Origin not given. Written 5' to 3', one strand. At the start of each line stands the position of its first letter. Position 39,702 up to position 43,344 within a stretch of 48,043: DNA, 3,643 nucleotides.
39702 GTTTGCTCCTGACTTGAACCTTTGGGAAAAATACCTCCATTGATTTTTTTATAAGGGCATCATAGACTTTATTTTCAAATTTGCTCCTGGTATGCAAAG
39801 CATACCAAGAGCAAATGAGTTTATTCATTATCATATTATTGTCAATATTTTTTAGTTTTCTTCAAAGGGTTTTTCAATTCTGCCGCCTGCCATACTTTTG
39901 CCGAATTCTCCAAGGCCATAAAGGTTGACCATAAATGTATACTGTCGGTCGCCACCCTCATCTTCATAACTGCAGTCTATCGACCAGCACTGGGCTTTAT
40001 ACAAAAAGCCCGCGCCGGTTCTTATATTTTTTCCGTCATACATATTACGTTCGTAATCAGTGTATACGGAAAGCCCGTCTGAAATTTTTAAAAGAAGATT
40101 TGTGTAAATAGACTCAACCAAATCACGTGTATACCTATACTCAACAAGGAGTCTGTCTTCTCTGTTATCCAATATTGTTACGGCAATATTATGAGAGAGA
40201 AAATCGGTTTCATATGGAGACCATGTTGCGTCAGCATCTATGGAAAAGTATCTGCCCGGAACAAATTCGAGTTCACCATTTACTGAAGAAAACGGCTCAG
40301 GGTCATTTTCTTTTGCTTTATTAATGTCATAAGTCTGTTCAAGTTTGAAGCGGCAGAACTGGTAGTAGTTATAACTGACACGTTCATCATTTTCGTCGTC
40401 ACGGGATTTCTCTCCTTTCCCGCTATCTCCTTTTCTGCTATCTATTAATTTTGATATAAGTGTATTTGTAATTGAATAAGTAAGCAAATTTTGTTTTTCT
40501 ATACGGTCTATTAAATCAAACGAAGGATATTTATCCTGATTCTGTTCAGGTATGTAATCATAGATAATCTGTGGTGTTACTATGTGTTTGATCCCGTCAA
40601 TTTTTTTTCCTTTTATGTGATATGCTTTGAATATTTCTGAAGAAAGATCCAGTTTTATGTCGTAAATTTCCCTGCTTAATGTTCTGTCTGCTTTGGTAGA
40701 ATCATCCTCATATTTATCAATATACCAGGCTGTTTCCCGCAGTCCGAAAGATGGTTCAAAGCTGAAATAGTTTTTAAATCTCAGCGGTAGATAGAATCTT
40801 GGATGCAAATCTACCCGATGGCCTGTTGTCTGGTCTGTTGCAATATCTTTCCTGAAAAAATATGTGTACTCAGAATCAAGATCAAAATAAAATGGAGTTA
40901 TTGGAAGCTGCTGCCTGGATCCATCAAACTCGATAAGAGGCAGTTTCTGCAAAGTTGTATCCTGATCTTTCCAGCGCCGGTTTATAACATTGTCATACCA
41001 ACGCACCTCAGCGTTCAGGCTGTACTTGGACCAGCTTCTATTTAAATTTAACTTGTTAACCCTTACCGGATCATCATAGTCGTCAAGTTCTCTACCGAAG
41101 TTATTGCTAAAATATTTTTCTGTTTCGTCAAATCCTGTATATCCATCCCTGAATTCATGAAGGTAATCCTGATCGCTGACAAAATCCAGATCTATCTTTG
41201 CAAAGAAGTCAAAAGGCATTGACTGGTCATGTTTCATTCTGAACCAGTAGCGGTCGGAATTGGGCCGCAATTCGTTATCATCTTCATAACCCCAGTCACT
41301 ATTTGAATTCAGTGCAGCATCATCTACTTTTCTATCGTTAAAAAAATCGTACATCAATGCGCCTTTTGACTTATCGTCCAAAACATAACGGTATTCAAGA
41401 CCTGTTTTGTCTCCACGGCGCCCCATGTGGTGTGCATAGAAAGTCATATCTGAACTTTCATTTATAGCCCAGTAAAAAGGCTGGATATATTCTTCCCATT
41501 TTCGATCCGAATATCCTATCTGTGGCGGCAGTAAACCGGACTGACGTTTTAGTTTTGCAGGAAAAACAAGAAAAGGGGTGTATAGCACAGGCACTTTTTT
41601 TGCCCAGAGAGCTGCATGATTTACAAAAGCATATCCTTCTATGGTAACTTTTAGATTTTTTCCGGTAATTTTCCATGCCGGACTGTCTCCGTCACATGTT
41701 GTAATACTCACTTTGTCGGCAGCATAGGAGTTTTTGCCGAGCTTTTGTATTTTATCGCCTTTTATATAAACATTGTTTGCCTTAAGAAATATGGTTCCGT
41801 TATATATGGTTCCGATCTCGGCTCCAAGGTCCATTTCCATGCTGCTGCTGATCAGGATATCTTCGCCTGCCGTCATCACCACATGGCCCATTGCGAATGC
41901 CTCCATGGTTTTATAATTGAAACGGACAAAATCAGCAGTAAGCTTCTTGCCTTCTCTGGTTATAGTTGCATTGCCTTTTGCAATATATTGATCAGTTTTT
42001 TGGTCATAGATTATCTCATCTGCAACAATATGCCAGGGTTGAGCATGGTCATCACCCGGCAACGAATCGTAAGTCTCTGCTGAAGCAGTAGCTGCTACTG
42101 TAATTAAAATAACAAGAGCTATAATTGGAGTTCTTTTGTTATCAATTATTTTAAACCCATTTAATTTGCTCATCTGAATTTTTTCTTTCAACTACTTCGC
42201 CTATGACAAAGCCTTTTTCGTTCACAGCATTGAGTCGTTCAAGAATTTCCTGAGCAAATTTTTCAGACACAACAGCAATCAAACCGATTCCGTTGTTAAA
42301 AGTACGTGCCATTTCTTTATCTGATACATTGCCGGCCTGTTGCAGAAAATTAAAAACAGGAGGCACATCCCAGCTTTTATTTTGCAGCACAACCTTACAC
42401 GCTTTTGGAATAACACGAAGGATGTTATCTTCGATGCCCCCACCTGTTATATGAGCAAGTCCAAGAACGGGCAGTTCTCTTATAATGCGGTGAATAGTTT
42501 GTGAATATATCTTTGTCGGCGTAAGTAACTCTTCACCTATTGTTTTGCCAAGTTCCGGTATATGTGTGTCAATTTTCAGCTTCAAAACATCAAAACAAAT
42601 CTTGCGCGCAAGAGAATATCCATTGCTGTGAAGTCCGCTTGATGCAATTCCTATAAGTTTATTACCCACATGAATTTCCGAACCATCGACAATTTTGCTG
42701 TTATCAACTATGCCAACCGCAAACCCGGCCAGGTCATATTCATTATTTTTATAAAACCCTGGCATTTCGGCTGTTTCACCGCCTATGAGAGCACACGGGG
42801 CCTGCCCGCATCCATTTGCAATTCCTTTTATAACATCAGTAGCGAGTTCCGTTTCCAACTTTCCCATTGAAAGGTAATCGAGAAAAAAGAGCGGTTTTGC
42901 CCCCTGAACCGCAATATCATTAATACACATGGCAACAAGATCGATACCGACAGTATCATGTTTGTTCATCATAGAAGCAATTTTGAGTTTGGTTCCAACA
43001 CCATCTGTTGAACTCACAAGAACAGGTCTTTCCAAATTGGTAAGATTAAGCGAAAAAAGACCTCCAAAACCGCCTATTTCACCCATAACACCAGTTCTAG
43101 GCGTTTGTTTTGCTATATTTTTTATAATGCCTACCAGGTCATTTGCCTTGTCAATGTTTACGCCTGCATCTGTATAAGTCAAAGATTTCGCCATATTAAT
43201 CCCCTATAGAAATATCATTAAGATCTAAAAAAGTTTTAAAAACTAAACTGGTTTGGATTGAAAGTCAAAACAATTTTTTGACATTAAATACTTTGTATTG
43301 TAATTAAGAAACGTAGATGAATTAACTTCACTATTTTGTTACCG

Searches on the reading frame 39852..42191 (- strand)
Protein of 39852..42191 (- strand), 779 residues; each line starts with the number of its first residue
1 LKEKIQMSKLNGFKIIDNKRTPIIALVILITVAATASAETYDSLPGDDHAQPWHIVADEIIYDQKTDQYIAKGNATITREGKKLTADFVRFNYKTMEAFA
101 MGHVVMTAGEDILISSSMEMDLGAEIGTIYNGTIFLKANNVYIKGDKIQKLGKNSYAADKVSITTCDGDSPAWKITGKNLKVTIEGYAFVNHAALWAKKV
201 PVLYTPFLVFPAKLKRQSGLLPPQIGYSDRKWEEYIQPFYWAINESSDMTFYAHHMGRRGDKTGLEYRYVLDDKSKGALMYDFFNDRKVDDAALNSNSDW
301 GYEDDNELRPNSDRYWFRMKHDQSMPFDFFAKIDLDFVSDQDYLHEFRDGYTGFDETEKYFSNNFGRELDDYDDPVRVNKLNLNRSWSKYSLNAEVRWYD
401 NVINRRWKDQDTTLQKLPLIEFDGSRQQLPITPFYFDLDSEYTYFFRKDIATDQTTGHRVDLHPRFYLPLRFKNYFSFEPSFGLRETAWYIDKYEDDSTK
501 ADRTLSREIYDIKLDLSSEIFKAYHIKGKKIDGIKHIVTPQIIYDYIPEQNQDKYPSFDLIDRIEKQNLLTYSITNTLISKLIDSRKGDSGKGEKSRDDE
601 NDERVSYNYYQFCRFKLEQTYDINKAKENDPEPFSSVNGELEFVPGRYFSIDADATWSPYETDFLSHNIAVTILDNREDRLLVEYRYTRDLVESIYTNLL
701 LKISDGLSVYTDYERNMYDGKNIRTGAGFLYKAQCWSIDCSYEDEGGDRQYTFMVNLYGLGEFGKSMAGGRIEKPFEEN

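Call 21: search_protein_families(library=pfam, proteins=[window:39852-42191:-])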
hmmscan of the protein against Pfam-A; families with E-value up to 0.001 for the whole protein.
window:39852-42191:- (779 aa): 3 families
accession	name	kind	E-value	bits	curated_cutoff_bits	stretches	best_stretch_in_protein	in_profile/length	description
PF04453.20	LptD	-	4.8e-39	135.2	22.4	1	313-698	2-365/384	LPS transport system D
PF19838.5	LptD_2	-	1.3e-16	60.8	22.5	1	193-575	6-377/464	LptD protein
PF03968.19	LptD_N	-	0.00031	21.4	20.4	0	54-180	1-105/113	LptA/(LptD N-terminal domain) LPS transport protein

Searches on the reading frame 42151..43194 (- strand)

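Call 90: search_protein_families(library=pfam, proteins=[window:42151-43194:-])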
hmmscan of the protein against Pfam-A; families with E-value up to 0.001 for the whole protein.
window:42151-43194:- (347 aa): 2 families
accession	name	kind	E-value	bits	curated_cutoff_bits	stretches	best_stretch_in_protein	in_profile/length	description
PF02769.27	AIRS_C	-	1.5e-26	93.9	23.1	1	176-342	2-153/156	AIR synthase related protein, C-terminal domain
PF00586.29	AIRS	-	9.8e-25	87.6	24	1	58-163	14-112/112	AIR synthase related protein, N-terminal domain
